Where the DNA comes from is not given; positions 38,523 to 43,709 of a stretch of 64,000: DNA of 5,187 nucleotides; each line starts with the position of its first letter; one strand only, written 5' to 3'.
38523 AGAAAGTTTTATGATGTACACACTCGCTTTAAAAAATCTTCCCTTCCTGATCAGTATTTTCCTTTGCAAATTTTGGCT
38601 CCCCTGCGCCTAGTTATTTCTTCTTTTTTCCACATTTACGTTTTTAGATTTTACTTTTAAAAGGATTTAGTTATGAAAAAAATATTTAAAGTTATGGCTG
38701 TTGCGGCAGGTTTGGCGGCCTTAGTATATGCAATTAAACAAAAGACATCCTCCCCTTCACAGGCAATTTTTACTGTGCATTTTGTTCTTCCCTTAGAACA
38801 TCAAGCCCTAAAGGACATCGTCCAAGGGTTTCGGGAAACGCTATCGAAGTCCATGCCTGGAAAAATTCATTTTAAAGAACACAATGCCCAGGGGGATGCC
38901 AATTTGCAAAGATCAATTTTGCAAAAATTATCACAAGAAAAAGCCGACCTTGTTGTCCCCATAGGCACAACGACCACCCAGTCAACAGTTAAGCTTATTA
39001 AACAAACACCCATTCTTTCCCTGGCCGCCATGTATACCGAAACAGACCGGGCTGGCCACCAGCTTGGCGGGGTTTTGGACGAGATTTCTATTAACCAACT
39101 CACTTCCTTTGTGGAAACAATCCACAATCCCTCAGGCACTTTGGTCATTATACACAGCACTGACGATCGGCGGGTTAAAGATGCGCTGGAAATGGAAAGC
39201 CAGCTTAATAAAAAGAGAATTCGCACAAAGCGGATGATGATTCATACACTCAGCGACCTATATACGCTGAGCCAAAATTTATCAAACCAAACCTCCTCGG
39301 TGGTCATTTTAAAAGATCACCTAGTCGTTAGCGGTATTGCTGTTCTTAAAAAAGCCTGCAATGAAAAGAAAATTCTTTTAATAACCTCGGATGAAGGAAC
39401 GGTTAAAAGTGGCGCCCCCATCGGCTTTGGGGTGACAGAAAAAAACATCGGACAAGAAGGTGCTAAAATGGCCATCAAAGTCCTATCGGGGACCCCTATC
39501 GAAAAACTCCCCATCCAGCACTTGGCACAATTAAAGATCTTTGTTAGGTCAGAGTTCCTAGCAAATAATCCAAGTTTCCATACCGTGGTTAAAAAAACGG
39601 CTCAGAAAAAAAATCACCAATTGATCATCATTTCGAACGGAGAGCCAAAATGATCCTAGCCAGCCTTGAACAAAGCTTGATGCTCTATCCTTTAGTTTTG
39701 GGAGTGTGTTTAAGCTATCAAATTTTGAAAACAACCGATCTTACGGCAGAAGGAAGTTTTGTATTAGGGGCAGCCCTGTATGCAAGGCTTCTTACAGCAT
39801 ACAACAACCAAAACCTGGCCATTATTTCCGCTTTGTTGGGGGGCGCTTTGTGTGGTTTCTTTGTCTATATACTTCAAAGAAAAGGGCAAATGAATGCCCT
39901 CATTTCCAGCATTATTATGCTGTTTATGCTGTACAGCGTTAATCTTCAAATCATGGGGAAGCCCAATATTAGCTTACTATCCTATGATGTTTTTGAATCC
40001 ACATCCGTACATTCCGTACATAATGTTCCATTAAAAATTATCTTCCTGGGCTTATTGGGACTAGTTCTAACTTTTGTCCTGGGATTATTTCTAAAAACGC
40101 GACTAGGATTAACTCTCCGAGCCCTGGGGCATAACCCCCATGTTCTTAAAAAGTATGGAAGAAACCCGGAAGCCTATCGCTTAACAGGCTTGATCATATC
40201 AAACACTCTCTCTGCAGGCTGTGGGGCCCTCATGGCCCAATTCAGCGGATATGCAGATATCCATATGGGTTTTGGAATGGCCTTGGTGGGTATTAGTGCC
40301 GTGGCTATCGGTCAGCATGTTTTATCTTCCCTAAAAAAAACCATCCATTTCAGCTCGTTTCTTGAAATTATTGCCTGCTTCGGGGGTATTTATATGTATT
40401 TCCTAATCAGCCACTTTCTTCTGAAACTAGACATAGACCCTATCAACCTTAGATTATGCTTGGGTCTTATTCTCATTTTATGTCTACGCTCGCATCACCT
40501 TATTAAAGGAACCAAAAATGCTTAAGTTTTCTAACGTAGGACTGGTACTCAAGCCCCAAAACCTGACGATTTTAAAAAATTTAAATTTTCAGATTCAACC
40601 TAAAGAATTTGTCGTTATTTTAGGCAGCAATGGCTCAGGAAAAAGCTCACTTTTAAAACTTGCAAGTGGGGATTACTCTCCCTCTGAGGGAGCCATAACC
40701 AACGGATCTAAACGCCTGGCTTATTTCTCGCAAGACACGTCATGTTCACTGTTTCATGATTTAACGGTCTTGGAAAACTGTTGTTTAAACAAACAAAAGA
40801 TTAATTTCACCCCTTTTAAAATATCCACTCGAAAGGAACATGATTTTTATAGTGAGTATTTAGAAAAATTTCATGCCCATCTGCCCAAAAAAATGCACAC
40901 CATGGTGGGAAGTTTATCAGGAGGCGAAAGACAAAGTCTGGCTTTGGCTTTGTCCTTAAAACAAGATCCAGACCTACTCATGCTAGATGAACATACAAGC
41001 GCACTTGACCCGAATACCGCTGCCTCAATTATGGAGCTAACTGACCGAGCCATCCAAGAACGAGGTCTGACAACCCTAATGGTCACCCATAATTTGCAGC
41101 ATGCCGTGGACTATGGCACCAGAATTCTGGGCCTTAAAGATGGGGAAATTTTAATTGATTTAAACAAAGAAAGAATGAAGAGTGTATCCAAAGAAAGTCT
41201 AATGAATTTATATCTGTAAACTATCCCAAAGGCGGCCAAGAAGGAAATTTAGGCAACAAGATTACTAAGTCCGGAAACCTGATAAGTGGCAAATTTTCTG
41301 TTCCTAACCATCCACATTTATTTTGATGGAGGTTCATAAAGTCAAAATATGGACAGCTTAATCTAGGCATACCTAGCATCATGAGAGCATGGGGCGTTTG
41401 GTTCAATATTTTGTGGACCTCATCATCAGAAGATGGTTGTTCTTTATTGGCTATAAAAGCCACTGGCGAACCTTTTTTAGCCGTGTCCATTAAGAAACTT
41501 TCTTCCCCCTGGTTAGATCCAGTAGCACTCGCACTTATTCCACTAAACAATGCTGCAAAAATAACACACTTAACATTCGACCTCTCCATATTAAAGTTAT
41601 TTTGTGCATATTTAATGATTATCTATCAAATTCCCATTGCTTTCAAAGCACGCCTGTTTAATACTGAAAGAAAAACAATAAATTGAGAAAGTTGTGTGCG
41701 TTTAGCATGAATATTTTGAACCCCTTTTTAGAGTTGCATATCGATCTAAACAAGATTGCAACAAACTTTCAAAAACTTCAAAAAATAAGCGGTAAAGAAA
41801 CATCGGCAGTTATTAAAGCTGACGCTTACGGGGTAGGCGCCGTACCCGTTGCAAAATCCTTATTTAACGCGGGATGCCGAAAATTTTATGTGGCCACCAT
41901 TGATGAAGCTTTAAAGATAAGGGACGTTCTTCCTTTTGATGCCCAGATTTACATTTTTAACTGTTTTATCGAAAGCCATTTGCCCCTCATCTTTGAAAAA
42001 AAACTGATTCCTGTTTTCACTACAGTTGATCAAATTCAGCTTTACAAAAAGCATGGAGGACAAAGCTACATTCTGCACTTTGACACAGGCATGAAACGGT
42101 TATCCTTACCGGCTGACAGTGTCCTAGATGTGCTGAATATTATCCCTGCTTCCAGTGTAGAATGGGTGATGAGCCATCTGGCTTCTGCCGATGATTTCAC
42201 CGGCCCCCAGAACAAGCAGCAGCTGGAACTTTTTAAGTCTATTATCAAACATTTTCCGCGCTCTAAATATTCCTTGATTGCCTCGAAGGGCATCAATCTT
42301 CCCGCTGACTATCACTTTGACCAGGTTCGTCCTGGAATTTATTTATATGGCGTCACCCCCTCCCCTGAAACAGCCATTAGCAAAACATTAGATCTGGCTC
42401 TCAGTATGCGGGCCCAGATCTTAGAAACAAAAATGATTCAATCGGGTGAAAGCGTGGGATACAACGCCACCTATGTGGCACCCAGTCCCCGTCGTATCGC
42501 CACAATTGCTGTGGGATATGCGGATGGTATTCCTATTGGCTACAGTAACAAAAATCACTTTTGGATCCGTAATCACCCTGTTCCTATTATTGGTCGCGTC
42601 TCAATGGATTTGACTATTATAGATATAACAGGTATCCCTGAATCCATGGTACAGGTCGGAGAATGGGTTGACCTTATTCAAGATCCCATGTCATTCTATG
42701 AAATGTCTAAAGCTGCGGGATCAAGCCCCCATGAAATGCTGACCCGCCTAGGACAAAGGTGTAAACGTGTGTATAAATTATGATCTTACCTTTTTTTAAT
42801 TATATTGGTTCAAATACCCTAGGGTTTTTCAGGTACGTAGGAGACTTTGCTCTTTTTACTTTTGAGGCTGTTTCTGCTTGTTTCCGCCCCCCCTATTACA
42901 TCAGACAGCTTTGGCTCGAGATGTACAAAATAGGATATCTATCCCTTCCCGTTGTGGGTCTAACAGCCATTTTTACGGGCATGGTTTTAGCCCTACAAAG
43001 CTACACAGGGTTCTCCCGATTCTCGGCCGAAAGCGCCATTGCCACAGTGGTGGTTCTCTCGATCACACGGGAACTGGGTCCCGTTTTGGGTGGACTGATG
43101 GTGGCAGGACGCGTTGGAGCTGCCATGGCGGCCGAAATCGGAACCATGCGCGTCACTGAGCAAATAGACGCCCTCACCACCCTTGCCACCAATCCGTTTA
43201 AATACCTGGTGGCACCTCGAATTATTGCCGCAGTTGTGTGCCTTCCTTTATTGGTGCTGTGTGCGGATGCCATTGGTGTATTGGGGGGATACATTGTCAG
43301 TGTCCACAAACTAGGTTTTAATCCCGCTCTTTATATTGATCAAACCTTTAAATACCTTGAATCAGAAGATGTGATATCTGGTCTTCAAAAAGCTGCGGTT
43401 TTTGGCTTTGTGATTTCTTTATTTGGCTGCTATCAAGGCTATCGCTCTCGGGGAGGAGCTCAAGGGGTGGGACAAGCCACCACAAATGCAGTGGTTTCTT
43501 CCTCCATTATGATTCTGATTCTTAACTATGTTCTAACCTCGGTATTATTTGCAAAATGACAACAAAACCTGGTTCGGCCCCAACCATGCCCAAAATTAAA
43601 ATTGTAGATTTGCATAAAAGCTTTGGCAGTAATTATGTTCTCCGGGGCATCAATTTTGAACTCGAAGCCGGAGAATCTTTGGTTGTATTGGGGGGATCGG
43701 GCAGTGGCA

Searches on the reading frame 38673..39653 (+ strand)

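Call 63: search_protein_families(library=pfam, proteins=[window:38673-39653:+], max_evalue=0.001)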
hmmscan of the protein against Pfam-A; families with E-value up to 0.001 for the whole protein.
window:38673-39653:+ (326 aa): 1 family
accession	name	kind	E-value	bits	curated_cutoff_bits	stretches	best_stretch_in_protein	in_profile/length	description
PF04392.18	ABC_sub_bind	-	4.2e-42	144.8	25.9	1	38-293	5-271/293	ABC transporter substrate binding protein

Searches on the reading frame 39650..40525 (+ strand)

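Call 63: search_protein_families(library=pfam, proteins=[window:39650-40525:+], max_evalue=0.001)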
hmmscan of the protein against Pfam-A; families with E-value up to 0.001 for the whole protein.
window:39650-40525:+ (291 aa): 1 family
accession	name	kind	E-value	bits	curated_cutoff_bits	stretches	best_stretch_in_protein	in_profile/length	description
PF02653.21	BPD_transp_2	-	2.8e-20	73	26.8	1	2-237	2-227/269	Branched-chain amino acid transport system / permease component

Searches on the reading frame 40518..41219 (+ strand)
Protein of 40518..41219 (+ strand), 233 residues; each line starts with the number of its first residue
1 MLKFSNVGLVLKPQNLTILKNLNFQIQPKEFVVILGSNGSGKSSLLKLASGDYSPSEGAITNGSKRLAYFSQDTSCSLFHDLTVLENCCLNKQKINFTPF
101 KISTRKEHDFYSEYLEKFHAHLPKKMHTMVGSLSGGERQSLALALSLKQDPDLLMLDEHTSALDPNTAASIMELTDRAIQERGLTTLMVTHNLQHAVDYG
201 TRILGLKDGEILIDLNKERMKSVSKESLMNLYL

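Call 63: search_protein_families(library=pfam, proteins=[window:40518-41219:+], max_evalue=0.001)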
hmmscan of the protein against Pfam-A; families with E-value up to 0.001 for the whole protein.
window:40518-41219:+ (233 aa): 4 families
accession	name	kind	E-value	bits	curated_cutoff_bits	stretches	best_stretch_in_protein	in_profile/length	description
PF00005.33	ABC_tran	-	8e-25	88.5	25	1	19-161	1-137/137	ABC transporter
PF13304.12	AAA_21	-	1.6e-09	38.7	27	1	132-193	237-300/304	AAA domain, putative AbiEii toxin, Type IV TA system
PF02463.25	SMC_N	-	2.8e-08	33.9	40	0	113-181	135-189/220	RecF/RecN/SMC N terminal domain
PF13558.12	SbcC_Walker_B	-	3.5e-05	24.4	27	1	105-176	7-89/90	SbcC/RAD50-like, Walker B motif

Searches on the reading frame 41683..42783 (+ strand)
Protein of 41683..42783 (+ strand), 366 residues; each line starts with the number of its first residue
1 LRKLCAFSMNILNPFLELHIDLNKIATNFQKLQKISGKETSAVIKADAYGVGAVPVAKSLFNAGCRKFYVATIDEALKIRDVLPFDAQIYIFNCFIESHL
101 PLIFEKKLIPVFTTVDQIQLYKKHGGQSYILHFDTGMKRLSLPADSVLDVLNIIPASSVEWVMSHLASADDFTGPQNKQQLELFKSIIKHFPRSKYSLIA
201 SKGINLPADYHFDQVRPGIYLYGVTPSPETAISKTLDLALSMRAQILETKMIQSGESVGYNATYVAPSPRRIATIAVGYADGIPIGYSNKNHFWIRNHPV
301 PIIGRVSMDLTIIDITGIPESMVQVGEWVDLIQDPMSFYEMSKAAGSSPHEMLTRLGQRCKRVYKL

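Call 63: search_protein_families(library=pfam, proteins=[window:41683-42783:+], max_evalue=0.001)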
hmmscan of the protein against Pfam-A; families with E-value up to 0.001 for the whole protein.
window:41683-42783:+ (366 aa): 2 families
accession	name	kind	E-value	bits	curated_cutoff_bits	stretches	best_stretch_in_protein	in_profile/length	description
PF01168.26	Ala_racemase_N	-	2.4e-43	148.8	24.1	1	20-226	1-220/220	Alanine racemase, N-terminal domain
PF00842.27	Ala_racemase_C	-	2.3e-35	121.4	25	1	239-364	1-127/127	Alanine racemase, C-terminal domain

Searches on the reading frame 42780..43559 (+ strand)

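Call 63: search_protein_families(library=pfam, proteins=[window:42780-43559:+], max_evalue=0.001)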
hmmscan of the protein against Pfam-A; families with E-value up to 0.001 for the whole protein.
window:42780-43559:+ (259 aa): 1 family
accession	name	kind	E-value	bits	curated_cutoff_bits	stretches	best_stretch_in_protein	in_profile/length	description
PF02405.21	MlaE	-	5.3e-82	275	22.5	1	47-254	4-211/212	Permease MlaE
